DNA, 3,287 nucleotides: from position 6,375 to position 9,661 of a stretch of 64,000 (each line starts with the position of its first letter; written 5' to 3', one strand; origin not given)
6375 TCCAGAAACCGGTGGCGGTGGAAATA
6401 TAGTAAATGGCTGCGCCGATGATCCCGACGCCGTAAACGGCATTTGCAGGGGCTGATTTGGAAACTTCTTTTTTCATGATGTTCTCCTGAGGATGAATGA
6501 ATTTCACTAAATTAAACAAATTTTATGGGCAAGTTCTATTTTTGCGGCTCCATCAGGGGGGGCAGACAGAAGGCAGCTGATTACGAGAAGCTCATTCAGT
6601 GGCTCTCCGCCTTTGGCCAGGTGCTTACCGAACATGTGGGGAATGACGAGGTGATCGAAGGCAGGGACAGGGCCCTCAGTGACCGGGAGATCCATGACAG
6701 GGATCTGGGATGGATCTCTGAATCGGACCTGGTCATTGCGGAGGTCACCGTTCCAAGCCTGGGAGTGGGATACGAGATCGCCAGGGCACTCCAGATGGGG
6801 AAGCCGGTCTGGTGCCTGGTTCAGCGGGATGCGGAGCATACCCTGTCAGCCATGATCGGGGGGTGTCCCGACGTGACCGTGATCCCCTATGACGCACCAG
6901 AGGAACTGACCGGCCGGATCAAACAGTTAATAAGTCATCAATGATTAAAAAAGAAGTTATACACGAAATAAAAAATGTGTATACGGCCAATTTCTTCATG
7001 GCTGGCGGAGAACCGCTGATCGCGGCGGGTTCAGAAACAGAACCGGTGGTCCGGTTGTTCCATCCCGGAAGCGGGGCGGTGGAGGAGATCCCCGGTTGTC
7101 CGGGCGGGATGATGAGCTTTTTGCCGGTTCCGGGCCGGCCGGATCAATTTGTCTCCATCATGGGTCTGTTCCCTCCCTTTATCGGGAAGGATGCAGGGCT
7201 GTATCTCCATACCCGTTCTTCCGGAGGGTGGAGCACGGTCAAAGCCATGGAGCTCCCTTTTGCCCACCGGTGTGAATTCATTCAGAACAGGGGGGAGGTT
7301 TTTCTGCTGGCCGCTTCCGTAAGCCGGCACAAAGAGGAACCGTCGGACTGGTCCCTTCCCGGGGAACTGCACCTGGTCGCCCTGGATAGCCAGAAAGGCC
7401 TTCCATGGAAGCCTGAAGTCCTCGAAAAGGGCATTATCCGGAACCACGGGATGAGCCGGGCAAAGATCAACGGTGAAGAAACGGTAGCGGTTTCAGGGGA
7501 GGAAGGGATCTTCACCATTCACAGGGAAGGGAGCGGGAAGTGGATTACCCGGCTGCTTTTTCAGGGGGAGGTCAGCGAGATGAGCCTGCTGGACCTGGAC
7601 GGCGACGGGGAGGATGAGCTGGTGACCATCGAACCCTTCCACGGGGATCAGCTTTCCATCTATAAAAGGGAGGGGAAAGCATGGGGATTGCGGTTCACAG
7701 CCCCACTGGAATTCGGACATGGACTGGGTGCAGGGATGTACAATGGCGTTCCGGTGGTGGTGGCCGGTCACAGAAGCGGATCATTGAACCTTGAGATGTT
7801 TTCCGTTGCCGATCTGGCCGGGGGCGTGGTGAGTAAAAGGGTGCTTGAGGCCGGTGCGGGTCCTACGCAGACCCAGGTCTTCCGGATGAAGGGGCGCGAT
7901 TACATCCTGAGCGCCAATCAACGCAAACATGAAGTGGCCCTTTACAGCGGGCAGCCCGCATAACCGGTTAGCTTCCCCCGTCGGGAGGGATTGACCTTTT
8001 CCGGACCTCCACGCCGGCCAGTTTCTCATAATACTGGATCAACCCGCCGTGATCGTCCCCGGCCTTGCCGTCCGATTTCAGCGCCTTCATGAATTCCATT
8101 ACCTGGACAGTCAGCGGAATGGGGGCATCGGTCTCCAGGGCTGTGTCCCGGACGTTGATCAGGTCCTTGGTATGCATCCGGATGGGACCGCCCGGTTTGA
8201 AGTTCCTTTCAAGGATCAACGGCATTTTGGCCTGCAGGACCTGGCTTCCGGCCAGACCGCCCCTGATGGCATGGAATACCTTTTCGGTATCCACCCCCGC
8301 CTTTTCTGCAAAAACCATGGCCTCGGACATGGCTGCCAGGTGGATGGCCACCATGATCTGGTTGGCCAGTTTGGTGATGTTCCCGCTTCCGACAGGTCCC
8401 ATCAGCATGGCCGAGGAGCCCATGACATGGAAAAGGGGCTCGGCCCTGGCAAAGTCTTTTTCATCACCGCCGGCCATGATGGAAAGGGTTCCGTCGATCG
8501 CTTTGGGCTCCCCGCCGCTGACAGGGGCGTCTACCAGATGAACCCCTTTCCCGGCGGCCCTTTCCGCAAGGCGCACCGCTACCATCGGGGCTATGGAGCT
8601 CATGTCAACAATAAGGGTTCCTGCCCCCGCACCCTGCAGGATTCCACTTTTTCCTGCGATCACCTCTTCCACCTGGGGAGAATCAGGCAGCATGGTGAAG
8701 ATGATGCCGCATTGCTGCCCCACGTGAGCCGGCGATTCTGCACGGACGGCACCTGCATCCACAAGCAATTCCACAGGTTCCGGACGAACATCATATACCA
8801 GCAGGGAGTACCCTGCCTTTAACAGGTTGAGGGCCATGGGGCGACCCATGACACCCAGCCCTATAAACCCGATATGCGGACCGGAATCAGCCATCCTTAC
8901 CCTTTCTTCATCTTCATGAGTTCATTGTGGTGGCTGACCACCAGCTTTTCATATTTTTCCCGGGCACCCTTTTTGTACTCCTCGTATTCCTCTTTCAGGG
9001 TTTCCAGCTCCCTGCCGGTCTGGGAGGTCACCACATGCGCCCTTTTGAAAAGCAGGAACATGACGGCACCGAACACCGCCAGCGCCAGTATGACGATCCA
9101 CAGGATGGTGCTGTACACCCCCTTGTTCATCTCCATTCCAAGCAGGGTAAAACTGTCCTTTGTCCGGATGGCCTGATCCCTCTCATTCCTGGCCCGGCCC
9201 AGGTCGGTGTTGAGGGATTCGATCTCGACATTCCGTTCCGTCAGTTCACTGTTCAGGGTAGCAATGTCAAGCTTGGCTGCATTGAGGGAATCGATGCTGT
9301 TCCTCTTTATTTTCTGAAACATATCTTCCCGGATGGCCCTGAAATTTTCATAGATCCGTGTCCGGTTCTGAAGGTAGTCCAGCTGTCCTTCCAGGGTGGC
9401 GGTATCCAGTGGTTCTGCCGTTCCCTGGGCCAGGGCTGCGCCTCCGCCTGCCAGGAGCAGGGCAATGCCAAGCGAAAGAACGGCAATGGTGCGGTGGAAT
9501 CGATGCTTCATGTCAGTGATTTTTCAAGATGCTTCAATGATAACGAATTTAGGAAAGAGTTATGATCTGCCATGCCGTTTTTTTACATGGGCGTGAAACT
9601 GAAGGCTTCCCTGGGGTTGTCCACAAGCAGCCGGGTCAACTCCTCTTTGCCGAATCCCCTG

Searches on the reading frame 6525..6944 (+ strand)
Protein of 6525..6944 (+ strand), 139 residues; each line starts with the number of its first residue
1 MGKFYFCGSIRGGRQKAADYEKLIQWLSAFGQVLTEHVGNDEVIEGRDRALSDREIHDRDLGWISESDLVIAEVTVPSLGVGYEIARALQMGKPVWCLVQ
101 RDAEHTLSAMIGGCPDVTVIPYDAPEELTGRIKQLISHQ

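Call 36: search_protein_families(library=pfam, proteins=[window:6525-6944:+], max_evalue=0.01)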
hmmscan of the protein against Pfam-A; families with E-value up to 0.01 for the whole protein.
window:6525-6944:+ (139 aa): 1 family
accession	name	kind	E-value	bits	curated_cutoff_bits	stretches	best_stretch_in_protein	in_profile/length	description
PF05014.21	Nuc_deoxyrib_tr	-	2e-13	51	28.8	1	5-105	2-103/117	Nucleoside 2-deoxyribosyltransferase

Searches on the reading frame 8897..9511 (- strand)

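Call 37: search_protein_families(library=pfam, proteins=[window:8897-9511:-], max_evalue=0.01)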
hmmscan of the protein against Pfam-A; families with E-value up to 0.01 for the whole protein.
window:8897-9511:- (204 aa): 2 families
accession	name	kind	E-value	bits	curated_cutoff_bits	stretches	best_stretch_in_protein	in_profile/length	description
PF05701.16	WEMBL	-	0.00075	18.8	35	1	46-180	33-158/562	Weak chloroplast movement under blue light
PF16515.11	HIP1_clath_bdg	-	0.009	16.8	28.8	0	61-113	32-84/99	Clathrin-binding domain of Huntingtin-interacting protein 1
